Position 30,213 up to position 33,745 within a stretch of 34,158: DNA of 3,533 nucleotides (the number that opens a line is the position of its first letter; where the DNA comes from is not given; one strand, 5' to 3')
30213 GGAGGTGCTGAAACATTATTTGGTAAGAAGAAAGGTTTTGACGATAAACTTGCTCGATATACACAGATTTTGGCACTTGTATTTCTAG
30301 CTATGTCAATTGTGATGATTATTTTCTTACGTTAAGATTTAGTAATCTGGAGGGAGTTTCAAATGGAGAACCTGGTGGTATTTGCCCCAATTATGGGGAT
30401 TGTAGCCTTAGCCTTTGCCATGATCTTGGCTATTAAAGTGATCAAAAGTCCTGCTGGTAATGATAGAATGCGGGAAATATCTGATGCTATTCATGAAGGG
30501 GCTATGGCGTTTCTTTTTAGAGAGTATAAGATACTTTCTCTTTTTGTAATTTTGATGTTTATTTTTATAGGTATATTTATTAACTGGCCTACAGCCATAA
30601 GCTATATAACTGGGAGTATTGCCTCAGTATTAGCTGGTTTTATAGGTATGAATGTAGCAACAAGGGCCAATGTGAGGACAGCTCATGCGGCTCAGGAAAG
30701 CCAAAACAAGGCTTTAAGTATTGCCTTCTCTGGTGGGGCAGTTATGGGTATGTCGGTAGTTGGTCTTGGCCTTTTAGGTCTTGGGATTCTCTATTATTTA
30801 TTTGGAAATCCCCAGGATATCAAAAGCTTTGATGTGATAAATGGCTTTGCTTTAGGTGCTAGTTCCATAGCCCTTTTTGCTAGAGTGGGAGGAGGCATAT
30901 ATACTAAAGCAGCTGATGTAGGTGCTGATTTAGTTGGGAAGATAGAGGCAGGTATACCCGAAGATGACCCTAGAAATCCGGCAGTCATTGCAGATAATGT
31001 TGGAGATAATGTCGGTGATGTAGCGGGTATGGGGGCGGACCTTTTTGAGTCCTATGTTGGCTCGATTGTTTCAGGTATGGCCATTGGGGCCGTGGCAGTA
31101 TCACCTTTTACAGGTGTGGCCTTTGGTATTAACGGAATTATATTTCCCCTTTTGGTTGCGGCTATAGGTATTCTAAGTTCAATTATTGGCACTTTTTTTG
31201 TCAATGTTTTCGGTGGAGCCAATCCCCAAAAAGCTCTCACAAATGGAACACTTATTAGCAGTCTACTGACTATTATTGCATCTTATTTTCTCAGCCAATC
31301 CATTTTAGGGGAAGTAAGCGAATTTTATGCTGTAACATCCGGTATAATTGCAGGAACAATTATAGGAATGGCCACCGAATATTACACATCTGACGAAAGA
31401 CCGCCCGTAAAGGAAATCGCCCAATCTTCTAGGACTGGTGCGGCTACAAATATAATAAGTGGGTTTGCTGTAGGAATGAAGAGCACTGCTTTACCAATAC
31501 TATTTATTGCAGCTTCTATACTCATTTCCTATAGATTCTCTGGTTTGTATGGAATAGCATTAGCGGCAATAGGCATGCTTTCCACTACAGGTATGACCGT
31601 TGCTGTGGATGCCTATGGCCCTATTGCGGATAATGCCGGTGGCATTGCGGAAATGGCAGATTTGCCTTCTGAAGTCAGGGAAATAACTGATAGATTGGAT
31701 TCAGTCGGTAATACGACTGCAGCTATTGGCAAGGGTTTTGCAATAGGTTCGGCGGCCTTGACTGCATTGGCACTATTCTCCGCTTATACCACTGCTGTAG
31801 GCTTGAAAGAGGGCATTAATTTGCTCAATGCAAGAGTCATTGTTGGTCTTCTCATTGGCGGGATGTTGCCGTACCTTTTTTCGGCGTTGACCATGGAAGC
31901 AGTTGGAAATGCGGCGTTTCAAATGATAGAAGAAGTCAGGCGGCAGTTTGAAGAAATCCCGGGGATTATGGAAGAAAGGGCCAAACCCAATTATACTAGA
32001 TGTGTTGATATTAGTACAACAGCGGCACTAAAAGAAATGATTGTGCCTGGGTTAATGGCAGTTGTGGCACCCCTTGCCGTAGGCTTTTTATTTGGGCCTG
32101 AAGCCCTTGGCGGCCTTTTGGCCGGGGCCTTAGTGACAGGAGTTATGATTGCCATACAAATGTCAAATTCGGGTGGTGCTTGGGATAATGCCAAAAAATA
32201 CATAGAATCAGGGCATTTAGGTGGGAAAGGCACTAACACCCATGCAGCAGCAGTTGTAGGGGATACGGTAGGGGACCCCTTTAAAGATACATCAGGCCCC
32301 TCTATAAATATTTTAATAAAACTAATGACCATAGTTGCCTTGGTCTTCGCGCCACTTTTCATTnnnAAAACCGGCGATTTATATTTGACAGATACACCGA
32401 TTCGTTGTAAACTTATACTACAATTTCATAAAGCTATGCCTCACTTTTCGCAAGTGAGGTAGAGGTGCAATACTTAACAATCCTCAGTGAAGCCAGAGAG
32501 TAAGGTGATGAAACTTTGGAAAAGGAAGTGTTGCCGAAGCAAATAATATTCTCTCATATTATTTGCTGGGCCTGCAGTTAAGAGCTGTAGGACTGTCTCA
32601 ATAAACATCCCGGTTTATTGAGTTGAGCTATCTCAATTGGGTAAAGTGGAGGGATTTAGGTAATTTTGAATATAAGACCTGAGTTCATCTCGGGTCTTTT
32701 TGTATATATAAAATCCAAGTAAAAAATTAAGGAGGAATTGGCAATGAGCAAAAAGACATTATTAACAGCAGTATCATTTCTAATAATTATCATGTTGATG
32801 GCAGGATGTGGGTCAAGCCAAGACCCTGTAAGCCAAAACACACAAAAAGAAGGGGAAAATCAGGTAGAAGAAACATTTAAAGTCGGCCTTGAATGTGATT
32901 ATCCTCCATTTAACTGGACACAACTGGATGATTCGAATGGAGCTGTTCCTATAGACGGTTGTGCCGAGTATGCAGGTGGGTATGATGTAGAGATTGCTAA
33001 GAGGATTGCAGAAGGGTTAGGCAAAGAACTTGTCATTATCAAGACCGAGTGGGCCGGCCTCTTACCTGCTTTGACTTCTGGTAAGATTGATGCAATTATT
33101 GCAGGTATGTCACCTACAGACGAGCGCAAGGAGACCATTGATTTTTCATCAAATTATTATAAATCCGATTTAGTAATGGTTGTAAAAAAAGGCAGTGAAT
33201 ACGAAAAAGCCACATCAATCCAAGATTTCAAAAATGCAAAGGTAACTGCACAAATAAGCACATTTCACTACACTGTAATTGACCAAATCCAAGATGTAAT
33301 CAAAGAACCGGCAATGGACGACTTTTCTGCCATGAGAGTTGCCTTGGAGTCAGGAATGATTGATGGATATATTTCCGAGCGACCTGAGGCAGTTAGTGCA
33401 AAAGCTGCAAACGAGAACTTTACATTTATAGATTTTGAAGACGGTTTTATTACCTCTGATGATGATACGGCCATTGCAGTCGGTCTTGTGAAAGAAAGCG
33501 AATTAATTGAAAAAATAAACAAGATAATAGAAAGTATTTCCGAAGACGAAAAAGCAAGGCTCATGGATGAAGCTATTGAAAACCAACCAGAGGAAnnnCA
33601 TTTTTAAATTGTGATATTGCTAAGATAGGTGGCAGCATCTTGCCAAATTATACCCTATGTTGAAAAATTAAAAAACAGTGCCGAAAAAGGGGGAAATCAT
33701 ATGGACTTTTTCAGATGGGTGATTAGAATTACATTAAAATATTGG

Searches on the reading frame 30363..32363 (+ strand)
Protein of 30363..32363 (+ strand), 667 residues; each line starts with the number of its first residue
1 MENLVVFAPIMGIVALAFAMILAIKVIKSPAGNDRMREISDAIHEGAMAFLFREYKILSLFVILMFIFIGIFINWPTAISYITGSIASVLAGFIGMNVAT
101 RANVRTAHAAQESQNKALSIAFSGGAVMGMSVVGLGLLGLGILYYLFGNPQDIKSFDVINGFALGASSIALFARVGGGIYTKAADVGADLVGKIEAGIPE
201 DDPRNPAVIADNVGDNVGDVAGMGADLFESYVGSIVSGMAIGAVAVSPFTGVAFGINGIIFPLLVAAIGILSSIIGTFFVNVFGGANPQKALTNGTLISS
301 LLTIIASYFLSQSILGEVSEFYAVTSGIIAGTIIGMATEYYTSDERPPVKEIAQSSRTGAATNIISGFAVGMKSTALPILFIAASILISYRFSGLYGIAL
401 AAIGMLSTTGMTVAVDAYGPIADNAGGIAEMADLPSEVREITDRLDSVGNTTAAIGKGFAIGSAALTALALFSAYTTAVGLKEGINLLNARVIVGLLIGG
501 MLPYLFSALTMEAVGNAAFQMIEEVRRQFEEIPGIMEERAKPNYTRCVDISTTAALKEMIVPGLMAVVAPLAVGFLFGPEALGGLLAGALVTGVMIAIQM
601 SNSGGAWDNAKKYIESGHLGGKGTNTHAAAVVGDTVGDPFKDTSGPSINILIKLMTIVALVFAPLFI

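Call 64: search_protein_families(library=pfam, proteins=[window:30363-32363:+])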
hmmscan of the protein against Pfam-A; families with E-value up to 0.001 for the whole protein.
window:30363-32363:+ (667 aa): 1 family
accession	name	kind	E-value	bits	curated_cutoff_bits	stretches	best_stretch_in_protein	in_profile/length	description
PF03030.21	H_PPase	-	4.8e-287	954.4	29.7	1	13-662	1-645/645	Inorganic H+ pyrophosphatase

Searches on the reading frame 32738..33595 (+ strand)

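Call 64: search_protein_families(library=pfam, proteins=[window:32738-33595:+])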
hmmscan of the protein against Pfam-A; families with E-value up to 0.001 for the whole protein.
window:32738-33595:+ (286 aa): 2 families
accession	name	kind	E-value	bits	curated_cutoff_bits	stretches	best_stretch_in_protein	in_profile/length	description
PF00497.25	SBP_bac_3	-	2.6e-27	95.6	26.4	1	48-272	2-121/132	Bacterial extracellular solute-binding proteins, family 3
PF10613.14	Lig_chan-Glu_bd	-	5.7e-08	33.3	30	1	102-151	64-113/115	Ligated ion channel L-glutamate- and glycine-binding site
